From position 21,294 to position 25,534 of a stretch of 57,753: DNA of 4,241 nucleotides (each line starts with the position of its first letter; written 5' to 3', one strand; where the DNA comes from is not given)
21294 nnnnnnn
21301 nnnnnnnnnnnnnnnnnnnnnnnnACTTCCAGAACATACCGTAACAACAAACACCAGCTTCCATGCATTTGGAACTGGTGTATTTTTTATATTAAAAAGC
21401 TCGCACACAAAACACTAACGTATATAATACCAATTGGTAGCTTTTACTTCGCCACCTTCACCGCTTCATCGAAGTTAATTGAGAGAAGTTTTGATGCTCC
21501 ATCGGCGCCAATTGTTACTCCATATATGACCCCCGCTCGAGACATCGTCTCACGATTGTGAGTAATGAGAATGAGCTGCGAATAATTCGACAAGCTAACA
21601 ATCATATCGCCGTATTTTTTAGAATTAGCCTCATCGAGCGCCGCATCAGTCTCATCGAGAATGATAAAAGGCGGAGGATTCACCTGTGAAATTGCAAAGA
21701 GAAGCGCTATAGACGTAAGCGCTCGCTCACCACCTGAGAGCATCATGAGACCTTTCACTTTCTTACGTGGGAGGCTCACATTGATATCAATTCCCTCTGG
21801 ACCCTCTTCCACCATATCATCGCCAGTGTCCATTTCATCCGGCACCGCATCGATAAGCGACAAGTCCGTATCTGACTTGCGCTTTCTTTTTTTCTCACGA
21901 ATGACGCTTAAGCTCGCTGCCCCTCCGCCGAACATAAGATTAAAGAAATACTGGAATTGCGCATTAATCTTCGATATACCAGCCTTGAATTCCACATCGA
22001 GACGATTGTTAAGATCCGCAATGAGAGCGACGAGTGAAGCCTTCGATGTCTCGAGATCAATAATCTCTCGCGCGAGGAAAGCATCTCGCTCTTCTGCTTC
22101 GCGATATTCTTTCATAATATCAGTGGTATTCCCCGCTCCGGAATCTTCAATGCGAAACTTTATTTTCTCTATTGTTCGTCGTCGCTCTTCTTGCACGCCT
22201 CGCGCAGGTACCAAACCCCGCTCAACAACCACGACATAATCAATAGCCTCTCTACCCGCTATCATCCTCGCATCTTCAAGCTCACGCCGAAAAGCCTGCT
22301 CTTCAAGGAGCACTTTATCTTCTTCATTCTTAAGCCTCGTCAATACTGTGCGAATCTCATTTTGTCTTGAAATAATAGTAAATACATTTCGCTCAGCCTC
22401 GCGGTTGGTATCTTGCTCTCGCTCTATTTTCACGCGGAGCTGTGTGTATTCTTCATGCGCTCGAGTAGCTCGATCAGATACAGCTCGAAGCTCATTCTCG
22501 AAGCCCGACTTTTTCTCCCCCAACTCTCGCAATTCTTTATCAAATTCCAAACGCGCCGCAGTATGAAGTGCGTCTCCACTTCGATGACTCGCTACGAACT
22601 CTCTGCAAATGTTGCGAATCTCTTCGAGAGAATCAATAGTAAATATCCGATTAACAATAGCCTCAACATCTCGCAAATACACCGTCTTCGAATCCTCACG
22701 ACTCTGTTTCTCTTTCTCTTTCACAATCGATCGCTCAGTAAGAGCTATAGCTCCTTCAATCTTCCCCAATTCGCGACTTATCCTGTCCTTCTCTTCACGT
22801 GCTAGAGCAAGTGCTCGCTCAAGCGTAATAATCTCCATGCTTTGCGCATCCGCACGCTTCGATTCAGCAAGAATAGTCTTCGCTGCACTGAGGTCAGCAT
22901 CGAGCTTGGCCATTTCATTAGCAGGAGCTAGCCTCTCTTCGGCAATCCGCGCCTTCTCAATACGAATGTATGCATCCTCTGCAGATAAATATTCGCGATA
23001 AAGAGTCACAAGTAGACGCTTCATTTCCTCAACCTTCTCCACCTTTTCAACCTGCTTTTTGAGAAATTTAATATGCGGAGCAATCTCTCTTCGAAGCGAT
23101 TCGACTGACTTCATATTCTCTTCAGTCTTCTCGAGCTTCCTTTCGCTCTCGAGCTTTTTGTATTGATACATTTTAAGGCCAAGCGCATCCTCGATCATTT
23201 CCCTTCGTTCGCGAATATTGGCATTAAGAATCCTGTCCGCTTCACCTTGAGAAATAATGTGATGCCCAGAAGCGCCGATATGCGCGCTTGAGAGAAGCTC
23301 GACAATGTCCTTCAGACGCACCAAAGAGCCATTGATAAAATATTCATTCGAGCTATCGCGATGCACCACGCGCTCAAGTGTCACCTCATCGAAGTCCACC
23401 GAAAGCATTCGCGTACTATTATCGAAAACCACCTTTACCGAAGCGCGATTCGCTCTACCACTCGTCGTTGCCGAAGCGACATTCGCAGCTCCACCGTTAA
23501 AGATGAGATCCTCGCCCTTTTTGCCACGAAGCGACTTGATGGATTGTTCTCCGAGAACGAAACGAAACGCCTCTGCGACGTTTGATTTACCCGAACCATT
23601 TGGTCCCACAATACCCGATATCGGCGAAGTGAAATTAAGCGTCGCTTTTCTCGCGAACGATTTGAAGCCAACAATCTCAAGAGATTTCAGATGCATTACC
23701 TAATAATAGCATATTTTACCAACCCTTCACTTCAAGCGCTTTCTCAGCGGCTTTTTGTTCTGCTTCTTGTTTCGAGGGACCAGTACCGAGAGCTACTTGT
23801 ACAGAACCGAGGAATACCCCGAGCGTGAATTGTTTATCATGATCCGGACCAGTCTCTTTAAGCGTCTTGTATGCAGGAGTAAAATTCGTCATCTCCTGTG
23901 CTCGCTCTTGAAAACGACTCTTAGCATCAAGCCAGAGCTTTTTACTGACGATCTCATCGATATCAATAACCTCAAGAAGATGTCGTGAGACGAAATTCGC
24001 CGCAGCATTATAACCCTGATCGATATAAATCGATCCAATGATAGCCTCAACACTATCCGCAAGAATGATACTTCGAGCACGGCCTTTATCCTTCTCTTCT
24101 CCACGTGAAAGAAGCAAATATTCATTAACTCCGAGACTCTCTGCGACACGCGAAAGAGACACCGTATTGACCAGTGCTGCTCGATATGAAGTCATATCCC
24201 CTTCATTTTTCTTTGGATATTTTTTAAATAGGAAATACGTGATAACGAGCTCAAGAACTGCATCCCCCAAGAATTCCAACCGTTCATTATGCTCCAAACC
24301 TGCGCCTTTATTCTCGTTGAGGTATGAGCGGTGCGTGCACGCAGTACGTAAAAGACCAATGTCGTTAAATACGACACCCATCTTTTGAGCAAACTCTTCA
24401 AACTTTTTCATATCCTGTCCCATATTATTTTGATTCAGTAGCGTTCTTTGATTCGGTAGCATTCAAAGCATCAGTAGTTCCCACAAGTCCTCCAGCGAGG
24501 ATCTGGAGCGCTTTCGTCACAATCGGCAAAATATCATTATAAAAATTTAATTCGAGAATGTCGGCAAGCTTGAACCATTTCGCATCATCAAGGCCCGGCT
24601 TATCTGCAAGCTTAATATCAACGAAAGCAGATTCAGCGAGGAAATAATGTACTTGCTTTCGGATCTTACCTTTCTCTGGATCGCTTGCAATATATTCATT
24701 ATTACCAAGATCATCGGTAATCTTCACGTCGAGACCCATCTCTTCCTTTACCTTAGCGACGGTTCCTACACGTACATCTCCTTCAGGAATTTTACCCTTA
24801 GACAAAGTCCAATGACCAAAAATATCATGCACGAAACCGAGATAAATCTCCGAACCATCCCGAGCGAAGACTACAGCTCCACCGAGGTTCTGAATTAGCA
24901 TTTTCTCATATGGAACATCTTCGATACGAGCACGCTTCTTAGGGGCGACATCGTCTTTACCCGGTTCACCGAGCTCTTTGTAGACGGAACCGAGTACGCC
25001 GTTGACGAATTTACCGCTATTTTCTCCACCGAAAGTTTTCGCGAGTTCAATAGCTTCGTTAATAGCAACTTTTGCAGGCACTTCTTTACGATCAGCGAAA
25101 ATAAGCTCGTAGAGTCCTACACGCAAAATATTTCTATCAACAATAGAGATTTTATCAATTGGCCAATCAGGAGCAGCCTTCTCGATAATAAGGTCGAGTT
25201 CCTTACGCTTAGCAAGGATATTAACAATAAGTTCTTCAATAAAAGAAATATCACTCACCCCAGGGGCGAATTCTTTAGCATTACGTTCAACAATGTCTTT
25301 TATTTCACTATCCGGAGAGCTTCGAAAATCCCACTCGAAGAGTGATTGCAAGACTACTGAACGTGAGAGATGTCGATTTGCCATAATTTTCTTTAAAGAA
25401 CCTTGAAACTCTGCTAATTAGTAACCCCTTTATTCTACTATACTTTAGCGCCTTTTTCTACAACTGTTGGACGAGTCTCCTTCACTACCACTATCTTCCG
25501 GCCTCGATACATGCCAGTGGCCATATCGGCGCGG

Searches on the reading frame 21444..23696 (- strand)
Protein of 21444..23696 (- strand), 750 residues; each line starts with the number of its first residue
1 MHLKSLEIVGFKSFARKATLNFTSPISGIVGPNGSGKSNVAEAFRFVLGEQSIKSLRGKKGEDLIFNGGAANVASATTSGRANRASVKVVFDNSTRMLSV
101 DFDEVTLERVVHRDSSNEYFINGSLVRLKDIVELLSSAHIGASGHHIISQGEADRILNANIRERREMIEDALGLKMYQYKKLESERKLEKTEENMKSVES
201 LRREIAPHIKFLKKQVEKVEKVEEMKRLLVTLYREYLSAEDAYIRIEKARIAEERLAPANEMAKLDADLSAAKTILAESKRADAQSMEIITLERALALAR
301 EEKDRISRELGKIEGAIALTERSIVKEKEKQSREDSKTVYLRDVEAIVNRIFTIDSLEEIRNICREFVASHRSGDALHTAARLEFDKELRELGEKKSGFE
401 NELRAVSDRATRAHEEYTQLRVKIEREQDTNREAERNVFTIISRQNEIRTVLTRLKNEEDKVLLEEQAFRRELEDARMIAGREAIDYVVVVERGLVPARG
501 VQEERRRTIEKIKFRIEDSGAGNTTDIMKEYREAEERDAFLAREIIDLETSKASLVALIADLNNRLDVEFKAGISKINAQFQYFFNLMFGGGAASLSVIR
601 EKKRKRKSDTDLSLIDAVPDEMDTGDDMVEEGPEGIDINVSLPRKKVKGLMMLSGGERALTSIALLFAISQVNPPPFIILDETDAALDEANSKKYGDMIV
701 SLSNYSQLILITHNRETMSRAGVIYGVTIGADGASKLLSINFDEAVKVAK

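Call 59: find_related_loci(query=window:21444-23696:-, collection=genome_contigs, flank=8000)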
Query window:21444-23696:- (750 aa) in genome_contigs; peptide patterns used: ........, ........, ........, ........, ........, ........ (x = any residue, [..] = any of these).
599 stretches matched a pattern (row limit reached: there are more); 424 encode a relative of the query (tblastn E <= 1e-3); the best 80 are kept; 80 distinct loci.
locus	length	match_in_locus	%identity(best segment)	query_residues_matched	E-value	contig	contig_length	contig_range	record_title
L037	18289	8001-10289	73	1-750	0e+0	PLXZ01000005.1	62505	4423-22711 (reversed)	MAG: Candidatus Taylorbacteria bacterium isolate palsa_1337 73.20120700_P3D.324_contig_56992, whole genome shotgun seque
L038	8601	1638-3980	67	1-750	0e+0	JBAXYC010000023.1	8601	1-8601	MAG: bacterium isolate ELA755 MAG755_23, whole genome shotgun sequence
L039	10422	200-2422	67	1-750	0e+0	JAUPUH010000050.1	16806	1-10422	MAG: Patescibacteria group bacterium isolate erpe_2018_sw_15hr_WHONDRS-SW48-000090_B_bin.52 scaffold_411584, whole genom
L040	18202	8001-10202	66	1-750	0e+0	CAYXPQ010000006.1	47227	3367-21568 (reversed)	MAG TPA_asm: uncultured Candidatus Saccharibacteria bacterium isolate SRP300315_co1_73 genome assembly, contig: NODE_375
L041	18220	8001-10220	66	1-750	0e+0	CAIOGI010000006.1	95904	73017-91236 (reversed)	MAG: Candidatus Taylorbacteria bacterium isolate Loclat_bin-01970 genome assembly, contig: bin-01970:06/13, whole genome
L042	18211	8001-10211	68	1-750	0e+0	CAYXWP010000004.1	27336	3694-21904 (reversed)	MAG TPA_asm: uncultured Candidatus Saccharibacteria bacterium isolate SRP062349_co2_4 genome assembly, contig: NODE_971_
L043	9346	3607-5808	65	1-750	0e+0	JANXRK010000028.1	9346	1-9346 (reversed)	MAG: Candidatus Taylorbacteria bacterium isolate 336R_metabat_165_sub 336R_k141_2202231, whole genome shotgun sequence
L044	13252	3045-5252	66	1-750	0e+0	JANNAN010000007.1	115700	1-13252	MAG: Candidatus Taylorbacteria bacterium isolate OTE_78_metabat_459 OTE_78_k141_2788354, whole genome shotgun sequence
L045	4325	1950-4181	65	1-750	0e+0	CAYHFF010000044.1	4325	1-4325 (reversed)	MAG TPA_asm: uncultured Candidatus Saccharibacteria bacterium isolate ERP119705_co13_209 genome assembly, contig: NODE_2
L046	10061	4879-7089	66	1-750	0e+0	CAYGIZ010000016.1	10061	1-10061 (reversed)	MAG TPA_asm: uncultured Candidatus Saccharibacteria bacterium isolate ERP113451_co5_102 genome assembly, contig: NODE_41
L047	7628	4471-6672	65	1-750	0e+0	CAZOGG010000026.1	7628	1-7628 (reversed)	MAG TPA_asm: uncultured Candidatus Saccharibacteria bacterium isolate SRP286056_co3_452 genome assembly, contig: NODE_12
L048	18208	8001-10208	66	1-750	0e+0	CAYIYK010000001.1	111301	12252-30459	MAG TPA_asm: uncultured Candidatus Saccharibacteria bacterium isolate ERP123247_co1_234 genome assembly, contig: NODE_79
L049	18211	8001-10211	66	1-750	0e+0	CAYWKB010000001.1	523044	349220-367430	MAG TPA_asm: uncultured Candidatus Saccharibacteria bacterium isolate SRP292972_co1_57 genome assembly, contig: NODE_22_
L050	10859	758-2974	66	1-750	0e+0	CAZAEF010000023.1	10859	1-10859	MAG TPA_asm: uncultured Candidatus Saccharibacteria bacterium isolate ERP113451_co3_412 genome assembly, contig: NODE_50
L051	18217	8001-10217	66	1-750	0e+0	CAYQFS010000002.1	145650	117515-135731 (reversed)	MAG TPA_asm: uncultured Candidatus Saccharibacteria bacterium isolate SRP298887_co1_199 genome assembly, contig: NODE_32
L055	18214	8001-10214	64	1-750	0e+0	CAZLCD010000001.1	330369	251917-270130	MAG TPA_asm: uncultured Candidatus Saccharibacteria bacterium isolate SRP286056_co1_436 genome assembly, contig: NODE_8_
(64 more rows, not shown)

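Call 92: search_protein_families(library=padloc, alignment_id=A7, max_evalue=0.00001)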
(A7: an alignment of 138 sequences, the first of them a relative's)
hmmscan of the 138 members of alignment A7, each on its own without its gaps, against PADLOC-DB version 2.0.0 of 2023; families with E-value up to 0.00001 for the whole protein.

A. member 1, L073:12533-14281:+ (583 aa): 0 families

B. families by the number of members that match (of 138 scanned): 99 families (the first 25 are shown)
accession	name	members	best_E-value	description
PDLC04135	mad3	17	7.6e-60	mads_3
PDLC02979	AriA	17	1.9e-20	-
PDLC02335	AbiLi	17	7.1e-17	AbiLi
PDLC04175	HEC-01A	17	2.2e-13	-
PDLC04178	HEC-01A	17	5.8e-13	-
PDLC00091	GajA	17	6.5e-13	AAA ATPase domain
PDLC00096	GajA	17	1.6e-10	AAA ATPase domain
PDLC04177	HEC-01A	17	2.6e-10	-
PDLC00090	GajA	17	5.1e-09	AAA ATPase domain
PDLC02980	AriA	16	1.3e-11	-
PDLC00072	GajA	16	1.5e-10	AAA ATPase domain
PDLC04176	HEC-01A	16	8.4e-10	-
PDLC03859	LmuB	15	3e-21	-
PDLC04392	PDC-M07A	15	5.1e-08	-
PDLC04140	mad8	14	9.8e-09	mads_8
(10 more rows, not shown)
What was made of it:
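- Tried and rejected: The PADLOC control set was swamped by SMC proteins matching ABC-ATPase defence models (call 92).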

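Call 100: search_protein_families(library=pfam, proteins=[L055:10257-14138:+], max_evalue=0.001)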
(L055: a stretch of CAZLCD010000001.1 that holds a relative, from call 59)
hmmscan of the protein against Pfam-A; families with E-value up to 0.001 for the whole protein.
L055:10257-14138:+ (1294 aa): 3 families
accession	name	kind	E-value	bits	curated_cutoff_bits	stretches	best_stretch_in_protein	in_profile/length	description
PF13385.13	Laminin_G_3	-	1.3e-21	77.8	27.6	1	82-225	4-150/151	Concanavalin A-like lectin/glucanases superfamily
PF18998.6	Flg_new_2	-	2e-15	57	23.6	2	1078-1154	2-72/73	Divergent InlB B-repeat domain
PF00041.27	fn3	-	1e-08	35.7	25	1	246-315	2-75/84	Fibronectin type III domain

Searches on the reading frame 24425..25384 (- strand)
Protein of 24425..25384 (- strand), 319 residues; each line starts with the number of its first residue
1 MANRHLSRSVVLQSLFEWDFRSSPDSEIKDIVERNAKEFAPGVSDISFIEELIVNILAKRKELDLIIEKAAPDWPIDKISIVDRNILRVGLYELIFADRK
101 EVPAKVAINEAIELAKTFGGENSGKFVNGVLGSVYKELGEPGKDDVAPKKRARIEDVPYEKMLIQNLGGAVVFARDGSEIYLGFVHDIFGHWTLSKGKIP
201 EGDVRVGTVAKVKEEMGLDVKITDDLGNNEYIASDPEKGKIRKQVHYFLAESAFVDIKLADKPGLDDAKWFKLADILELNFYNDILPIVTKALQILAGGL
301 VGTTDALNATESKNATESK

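Call 100: search_protein_families(library=pfam, proteins=[window:24425-25384:-], max_evalue=0.001)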
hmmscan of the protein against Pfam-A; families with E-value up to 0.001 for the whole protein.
window:24425-25384:- (319 aa): 2 families
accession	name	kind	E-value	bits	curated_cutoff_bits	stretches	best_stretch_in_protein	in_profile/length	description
PF01029.23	NusB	-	1.2e-34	120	23.1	1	7-136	3-133/133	NusB family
PF00293.34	NUDIX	-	1.1e-06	29.1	21.1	1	187-283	25-125/134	NUDIX domain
